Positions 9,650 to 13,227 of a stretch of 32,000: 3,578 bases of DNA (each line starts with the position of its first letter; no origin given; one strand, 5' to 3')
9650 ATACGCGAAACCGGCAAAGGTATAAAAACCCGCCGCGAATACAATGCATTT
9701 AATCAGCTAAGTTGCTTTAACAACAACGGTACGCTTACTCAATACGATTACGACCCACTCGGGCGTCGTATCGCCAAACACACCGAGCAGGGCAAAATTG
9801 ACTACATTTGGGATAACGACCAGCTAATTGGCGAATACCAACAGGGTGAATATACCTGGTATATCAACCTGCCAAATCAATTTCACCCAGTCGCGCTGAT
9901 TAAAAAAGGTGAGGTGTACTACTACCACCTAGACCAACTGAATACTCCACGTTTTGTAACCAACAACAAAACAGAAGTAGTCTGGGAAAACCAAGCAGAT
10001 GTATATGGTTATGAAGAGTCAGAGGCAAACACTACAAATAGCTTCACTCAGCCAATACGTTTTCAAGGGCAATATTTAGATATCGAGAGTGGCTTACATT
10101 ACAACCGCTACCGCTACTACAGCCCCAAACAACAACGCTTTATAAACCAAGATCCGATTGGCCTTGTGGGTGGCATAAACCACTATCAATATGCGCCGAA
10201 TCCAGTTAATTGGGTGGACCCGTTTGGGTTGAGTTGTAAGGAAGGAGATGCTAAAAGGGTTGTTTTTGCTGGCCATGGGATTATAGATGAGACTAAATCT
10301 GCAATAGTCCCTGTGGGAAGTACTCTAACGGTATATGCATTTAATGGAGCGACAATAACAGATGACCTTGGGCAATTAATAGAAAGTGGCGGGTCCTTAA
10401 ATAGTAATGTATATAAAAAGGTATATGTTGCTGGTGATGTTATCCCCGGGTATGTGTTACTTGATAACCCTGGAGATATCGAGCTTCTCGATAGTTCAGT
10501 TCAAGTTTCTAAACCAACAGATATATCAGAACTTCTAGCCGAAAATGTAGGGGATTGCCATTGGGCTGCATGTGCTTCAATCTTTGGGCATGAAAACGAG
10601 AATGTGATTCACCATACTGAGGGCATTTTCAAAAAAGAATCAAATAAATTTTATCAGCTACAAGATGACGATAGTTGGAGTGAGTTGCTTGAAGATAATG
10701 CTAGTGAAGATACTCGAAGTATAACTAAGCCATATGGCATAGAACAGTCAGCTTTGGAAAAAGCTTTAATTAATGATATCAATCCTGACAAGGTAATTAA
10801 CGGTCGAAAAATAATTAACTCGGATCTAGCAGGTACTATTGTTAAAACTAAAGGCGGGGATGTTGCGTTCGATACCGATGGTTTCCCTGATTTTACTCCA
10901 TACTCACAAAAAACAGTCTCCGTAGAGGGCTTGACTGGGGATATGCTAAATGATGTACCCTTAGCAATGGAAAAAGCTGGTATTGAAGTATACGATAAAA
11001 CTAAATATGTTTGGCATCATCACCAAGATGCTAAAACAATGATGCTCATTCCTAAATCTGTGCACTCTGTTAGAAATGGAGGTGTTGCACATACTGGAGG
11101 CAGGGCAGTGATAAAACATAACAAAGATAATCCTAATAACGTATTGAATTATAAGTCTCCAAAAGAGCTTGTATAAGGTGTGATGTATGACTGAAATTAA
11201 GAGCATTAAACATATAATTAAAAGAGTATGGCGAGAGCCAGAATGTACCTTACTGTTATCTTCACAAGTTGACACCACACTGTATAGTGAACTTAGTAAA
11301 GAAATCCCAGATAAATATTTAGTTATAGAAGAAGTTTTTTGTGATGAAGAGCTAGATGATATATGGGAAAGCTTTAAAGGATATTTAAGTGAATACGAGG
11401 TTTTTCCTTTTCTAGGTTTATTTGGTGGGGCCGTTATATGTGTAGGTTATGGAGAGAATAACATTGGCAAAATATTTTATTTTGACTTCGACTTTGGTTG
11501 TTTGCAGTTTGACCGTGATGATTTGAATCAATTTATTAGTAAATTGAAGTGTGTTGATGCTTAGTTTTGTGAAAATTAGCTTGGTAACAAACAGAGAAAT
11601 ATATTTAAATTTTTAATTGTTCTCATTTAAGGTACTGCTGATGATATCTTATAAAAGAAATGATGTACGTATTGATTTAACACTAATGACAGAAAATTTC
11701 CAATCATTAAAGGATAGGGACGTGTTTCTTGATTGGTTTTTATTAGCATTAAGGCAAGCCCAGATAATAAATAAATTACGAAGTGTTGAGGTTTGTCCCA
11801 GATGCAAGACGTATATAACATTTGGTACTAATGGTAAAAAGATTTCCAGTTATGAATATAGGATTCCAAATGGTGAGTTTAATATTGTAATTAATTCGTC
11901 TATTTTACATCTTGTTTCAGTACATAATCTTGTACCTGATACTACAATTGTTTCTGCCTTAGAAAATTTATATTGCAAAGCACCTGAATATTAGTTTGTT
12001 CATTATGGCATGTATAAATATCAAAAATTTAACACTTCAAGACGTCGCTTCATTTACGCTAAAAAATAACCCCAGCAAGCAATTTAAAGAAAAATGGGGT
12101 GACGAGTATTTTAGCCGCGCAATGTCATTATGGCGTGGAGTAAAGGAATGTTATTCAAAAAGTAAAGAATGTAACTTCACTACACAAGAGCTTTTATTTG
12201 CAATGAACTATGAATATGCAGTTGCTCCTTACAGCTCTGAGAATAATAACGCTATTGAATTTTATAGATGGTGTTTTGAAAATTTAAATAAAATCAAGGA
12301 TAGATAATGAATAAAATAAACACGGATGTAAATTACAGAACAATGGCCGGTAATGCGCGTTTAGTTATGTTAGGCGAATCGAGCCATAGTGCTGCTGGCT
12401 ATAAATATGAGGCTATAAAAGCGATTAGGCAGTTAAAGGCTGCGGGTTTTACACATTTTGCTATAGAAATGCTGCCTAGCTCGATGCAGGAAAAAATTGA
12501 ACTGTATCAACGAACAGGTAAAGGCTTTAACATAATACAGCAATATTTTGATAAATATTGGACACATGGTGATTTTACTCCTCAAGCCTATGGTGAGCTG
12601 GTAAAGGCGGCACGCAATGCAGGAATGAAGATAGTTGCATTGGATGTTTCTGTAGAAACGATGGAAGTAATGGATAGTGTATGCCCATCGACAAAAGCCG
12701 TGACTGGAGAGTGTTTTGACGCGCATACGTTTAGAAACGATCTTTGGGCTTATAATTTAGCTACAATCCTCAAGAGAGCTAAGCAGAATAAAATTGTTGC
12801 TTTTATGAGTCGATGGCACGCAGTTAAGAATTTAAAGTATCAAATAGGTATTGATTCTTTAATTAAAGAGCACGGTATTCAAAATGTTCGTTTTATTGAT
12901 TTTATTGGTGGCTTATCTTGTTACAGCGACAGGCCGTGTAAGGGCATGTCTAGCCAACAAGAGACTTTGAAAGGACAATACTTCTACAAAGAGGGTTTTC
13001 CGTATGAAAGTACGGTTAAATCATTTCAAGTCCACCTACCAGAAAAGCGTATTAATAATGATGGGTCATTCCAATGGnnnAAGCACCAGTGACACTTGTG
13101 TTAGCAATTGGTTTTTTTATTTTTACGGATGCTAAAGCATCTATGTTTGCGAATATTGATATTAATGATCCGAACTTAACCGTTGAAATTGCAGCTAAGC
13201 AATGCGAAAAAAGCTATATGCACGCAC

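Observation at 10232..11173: Composite Rhs C-terminal toxin: unrecognised ~200-aa module fused to a WHH-type HNH nuclease, on a compositionally foreign segment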

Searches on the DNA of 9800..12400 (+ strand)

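Call 18: search_dna_similar(query=window:9800-12400:+, collection=plasmids, mode=near)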
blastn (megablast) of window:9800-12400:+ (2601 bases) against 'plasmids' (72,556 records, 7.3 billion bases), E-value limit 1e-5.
Records with a match: 3; places in all: 6; records where one place covers at least 80% of the query: 0.
Best place of each record, by identity: 80-90% 3.
By first word of the organism name: Pseudoalteromonas 3.
By predicted mobility (MOB-suite, as given by PLSDB): non-mobilizable 3.
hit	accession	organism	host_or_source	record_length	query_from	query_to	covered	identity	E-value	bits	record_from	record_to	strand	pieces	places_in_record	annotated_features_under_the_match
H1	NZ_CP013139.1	Pseudoalteromonas sp. Bsw20308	seawater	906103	1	446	17%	89.4%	2e-157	564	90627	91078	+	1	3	RHS repeat-associated core domain-containing protein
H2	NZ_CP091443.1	Pseudoalteromonas sp. CF6-2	sediment,South Sea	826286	4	446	17%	86.5%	5e-134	486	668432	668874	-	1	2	RHS repeat-associated core domain-containing protein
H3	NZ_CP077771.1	Pseudoalteromonas shioyasakiensis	Haliotis discus hannai,plate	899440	7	446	17%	83.6%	3e-112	414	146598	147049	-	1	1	RHS repeat-associated core domain-containing protein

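Call 19: get_annotated_region(hit=H1, flank=9000)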
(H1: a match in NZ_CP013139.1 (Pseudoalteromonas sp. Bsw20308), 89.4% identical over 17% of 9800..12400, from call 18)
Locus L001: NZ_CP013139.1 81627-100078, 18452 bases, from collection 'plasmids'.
description: Pseudoalteromonas sp. Bsw20308 plasmid pPBSW1, complete sequence
organism: Pseudoalteromonas sp. Bsw20308 (NCBI taxid 283699)
taxonomy: Bacteria; Pseudomonadota; Gammaproteobacteria; Alteromonadales; Pseudoalteromonadaceae; Pseudoalteromonas; Pseudoalteromonas sp. Bsw20308
host: -; source: seawater; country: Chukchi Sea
typing (MOB-suite, as given by PLSDB): non-mobilizable
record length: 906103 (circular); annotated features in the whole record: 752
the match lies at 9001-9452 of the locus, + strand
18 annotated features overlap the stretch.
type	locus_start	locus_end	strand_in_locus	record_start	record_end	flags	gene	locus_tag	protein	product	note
CDS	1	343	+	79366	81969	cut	tssH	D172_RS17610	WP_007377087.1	type VI secretion system ATPase TssH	GO:0033103 - protein secretion by the type VI secretion system [Evidence IEA]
CDS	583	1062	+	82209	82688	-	-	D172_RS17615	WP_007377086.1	type VI secretion system tube protein Hcp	-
CDS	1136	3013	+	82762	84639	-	tssI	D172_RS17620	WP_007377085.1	type VI secretion system tip protein TssI/VgrG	GO:0033103 - protein secretion by the type VI secretion system [Evidence IEA]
CDS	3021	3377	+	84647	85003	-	-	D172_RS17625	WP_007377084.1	hypothetical protein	-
CDS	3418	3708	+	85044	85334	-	-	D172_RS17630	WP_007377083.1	PAAR domain-containing protein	-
CDS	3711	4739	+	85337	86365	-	-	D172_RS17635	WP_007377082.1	hypothetical protein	-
CDS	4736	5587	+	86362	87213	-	-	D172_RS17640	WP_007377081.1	hypothetical protein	-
CDS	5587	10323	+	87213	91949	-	-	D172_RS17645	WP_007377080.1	RHS repeat-associated core domain-containing protein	-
CDS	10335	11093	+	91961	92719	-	-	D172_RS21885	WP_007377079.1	PoNe immunity protein domain-containing protein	-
CDS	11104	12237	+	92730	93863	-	-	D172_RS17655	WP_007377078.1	PoNe immunity protein domain-containing protein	-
CDS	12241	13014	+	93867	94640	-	-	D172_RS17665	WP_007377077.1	ChaN family lipoprotein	-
CDS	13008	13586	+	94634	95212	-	-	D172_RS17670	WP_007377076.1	hypothetical protein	-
CDS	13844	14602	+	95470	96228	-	-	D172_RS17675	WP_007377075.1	ChaN family lipoprotein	-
CDS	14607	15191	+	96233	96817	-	-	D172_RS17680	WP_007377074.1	hypothetical protein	-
CDS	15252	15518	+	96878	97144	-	-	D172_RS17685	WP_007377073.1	hypothetical protein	-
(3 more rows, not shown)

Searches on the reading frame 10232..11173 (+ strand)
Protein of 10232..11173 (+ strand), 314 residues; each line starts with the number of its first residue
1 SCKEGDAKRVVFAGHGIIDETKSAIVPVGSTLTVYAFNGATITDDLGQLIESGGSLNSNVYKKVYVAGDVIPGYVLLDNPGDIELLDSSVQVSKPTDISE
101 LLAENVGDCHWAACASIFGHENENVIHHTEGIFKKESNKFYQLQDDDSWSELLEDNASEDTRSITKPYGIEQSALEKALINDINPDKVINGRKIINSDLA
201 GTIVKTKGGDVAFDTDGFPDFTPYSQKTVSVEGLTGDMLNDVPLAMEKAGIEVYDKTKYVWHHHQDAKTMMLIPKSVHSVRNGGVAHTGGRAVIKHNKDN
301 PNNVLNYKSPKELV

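Call 3: search_protein_families(library=pfam, proteins=[window:10232-11173:+], max_evalue=0.1)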
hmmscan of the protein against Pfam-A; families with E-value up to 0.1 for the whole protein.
window:10232-11173:+ (314 aa): 3 families
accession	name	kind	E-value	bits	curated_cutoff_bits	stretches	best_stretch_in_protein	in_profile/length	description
PF14414.12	WHH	-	1.1e-13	51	25.1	1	257-297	7-43/43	A nuclease of the HNH/ENDO VII superfamily with conserved WHH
PF21527.2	Stv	-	5.6e-13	50.1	24.2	1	10-115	2-120/121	Putative adhesin Stv domain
PF12639.13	Colicin-DNase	-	3.3e-09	37.9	25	1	213-279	3-90/96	DNase/tRNase domain of colicin-like bacteriocin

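Call 4: search_protein_families(library=ncbifam, proteins=[window:10232-11173:+], max_evalue=0.1)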
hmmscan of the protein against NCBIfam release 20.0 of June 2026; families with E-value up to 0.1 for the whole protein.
window:10232-11173:+ (314 aa): 0 families

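Call 5: search_solved_structures(query=window:10232-11173:+, max_evalue=10, show_alignments=3)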
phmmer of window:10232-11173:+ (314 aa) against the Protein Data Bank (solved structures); distinct sequences matched with E-value up to 10: 4.
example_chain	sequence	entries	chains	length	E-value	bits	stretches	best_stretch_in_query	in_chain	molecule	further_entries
8bd1_A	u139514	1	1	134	2.5e-64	220.6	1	182-314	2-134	Type IV secretion protein Rhs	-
8h8a_B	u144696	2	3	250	4.6e-63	216.4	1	178-314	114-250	C-terminal peptide from Putative Rhs-family protein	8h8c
8h8b_A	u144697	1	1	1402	9.9e-62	212.1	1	178-314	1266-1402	Putative Rhs-family protein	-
8ap6_R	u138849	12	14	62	2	10.7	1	237-266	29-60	ATPEG4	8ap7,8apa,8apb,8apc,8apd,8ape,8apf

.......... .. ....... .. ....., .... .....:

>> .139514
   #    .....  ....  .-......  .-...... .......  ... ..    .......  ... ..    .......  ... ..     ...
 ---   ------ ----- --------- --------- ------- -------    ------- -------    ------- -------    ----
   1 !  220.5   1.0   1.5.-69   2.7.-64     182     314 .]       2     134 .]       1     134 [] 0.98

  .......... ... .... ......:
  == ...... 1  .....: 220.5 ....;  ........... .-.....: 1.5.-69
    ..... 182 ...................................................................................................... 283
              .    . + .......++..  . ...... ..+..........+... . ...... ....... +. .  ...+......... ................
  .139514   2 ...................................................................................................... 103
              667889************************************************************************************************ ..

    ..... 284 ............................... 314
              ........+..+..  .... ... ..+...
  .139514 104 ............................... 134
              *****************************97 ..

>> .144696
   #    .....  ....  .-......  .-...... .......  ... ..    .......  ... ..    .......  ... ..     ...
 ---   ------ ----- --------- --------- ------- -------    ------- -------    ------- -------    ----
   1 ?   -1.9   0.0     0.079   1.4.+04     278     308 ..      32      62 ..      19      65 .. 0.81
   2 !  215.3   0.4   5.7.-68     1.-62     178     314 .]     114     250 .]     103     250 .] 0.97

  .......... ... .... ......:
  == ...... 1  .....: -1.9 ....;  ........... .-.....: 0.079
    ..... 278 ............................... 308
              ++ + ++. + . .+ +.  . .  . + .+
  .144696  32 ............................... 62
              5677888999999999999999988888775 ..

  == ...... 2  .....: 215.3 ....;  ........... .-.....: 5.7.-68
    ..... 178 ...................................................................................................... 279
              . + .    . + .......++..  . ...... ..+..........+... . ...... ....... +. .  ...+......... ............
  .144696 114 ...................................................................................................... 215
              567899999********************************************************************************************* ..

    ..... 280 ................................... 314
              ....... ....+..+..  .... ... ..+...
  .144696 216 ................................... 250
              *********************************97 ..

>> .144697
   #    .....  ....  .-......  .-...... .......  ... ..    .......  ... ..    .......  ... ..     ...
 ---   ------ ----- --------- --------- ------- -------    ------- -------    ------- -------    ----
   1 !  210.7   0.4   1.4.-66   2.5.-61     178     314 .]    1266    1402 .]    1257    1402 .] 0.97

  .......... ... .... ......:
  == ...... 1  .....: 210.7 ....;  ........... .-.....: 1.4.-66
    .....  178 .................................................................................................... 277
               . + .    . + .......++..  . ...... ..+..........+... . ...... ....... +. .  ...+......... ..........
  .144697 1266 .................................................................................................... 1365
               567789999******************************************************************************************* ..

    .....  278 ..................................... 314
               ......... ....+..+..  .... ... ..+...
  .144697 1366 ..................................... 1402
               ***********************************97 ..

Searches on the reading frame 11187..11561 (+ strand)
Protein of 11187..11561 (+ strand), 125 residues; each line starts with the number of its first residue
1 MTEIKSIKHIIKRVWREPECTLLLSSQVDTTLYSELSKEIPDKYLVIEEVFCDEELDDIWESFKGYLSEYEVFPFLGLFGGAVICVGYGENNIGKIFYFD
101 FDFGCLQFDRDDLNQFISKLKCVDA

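Call 3: search_protein_families(library=pfam, proteins=[window:11187-11561:+], max_evalue=0.1)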
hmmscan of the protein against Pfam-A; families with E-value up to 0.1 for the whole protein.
window:11187-11561:+ (125 aa): 0 families

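Call 4: search_protein_families(library=ncbifam, proteins=[window:11187-11561:+], max_evalue=0.1)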
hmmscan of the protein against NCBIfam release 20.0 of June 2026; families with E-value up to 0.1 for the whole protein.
window:11187-11561:+ (125 aa): 0 families

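Call 17: search_solved_structures(query=window:11187-11561:+, max_evalue=10, show_alignments=2)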
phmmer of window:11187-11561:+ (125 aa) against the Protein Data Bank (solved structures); distinct sequences matched with E-value up to 10: 3.
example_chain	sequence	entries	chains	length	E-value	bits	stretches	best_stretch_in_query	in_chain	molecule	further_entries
8bd1_B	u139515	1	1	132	9.4e-40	138.8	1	3-120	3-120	SMI1/KNR4 family protein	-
8ain_B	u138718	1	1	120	0.5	13.6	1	58-107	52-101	MCUGI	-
2jn0_A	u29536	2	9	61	1.1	12.4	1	91-121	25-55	Hypothetical lipoprotein ygdR | Uncharacterized lipoprotein ygdR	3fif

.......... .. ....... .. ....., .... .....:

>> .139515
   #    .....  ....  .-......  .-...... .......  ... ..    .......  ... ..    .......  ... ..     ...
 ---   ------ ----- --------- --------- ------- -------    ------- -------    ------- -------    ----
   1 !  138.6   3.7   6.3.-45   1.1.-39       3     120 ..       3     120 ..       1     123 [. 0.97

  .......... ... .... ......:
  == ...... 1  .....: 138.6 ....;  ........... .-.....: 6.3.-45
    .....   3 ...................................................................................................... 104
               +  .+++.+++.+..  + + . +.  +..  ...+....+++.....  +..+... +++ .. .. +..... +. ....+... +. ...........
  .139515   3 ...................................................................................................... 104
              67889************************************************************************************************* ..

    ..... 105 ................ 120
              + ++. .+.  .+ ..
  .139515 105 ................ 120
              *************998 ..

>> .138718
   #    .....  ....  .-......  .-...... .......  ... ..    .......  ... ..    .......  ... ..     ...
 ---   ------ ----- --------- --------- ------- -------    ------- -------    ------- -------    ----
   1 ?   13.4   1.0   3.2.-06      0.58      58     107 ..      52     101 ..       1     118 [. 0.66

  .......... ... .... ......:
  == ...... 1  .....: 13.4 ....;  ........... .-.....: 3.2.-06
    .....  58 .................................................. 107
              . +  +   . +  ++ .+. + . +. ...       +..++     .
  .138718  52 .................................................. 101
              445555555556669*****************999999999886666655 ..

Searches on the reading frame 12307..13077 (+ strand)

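Call 3: search_protein_families(library=pfam, proteins=[window:12307-13077:+], max_evalue=0.1)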
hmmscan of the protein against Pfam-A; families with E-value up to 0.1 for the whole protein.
window:12307-13077:+ (257 aa): 1 family
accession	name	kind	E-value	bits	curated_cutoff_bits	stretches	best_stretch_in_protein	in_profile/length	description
PF04187.18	Cofac_haem_bdg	-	1.9e-09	38.3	27.7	1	15-119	6-110/213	Haem-binding uptake, Tiki superfamily, ChaN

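Call 4: search_protein_families(library=ncbifam, proteins=[window:12307-13077:+], max_evalue=0.1)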
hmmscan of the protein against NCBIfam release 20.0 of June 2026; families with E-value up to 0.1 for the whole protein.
window:12307-13077:+ (257 aa): 0 families
